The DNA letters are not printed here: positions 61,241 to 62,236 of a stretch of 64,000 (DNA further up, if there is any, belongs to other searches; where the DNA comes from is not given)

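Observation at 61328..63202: Bacterial thaumatin-like (PR-5) domain fused to PKD, an Ig-like domain, an unknown domain and a T9SS sorting signal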

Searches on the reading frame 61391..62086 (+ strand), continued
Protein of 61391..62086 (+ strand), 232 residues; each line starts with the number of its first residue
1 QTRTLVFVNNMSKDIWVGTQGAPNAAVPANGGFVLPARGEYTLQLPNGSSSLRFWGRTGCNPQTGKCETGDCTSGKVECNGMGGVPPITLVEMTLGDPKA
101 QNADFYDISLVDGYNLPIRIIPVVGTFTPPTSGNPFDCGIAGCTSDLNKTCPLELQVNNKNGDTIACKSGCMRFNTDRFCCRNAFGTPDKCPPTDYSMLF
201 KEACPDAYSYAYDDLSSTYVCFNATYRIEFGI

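Call 67: search_protein_families(library=pfam, proteins=[L014:636-2483:+, L014:2699-4012:+, L014:4608-5555:+, L014:7792-8904:+, L014:8917-9543:+, L014:9575-11248:+, L014:11258-11725:+, L014:61-624:+], max_evalue=0.0001)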
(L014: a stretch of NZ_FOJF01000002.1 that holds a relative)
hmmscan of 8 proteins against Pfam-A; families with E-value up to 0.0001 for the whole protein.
L014:636-2483:+ (615 aa): 2 families
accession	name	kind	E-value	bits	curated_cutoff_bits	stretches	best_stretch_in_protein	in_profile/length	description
PF07980.17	SusD_RagB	-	1e-55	189.9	23.1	1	308-615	2-297/297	SusD family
PF14322.12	SusD-like_3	-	1.4e-21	78.1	27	1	26-226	1-191/191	Starch-binding associating with outer membrane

L014:2699-4012:+ (437 aa): 2 families
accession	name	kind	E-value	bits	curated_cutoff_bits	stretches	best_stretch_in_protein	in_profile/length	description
PF07995.17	GSDH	-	8e-14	52.1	25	1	128-354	80-276/332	Glucose / Sorbosone dehydrogenase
PF23500.1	DUF7133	-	1.5e-08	34.8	27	1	87-354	57-290/385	Domain of unknown function (DUF7133)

L014:4608-5555:+ (315 aa): 8 families
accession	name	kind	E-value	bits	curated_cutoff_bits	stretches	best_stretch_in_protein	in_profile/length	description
PF00583.31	Acetyltransf_1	-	6e-17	62.4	20.7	1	200-291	23-116/116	Acetyltransferase (GNAT) family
PF13673.13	Acetyltransf_10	-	1.3e-12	48.2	23.6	1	204-298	25-114/128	Acetyltransferase (GNAT) domain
PF13508.13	Acetyltransf_7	-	3.9e-12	46.8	27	1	210-292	3-83/84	Acetyltransferase (GNAT) domain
PF01047.28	MarR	-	2.1e-09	37.6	24.6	1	40-96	1-57/59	MarR family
PF22381.2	Staph_reg_Sar_Rot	-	3.9e-07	30.5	27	1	37-112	9-84/85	Transcriptional regulator SarA/Rot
PF12802.13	MarR_2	-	1e-05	26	27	1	40-96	3-60/61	MarR family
PF08445.16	FR47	-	1.3e-05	25.5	22.1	1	229-294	16-80/86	FR47-like protein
PF13463.12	HTH_27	-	5.6e-05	23.8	22.2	0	47-106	8-68/68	Winged helix DNA-binding domain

L014:7792-8904:+ (370 aa): 1 family
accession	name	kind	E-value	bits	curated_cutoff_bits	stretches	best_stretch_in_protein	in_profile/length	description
PF09587.15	PGA_cap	-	3.2e-43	148.5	27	1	58-296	2-252/255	Bacterial capsule synthesis protein PGA_cap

L014:8917-9543:+ (208 aa): 1 family
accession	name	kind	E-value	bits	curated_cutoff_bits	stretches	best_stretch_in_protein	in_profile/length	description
PF00877.26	NLPC_P60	-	5.7e-19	68.5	23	1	79-188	1-103/105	NlpC/P60 family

L014:9575-11248:+ (557 aa): 3 families
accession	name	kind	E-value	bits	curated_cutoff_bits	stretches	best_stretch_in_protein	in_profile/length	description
PF01039.27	Carboxyl_trans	-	3.5e-153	511.2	22.3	1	54-546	3-483/493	Carboxyl transferase domain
PF03255.19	ACCA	-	8e-15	55.2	23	2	99-213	95-214/310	Acetyl co-enzyme A carboxylase carboxyltransferase-like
PF06833.16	MdcE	-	2.1e-09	37.9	32.7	1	385-489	24-127/196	Malonate decarboxylase gamma subunit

L014:11258-11725:+ (155 aa): 1 family
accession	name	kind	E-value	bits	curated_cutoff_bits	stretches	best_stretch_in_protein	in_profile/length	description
PF00075.30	RNase_H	-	2.3e-39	135.2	25.8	1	6-140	3-140/141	RNase H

L014:61-624:+ (187 aa): 0 families
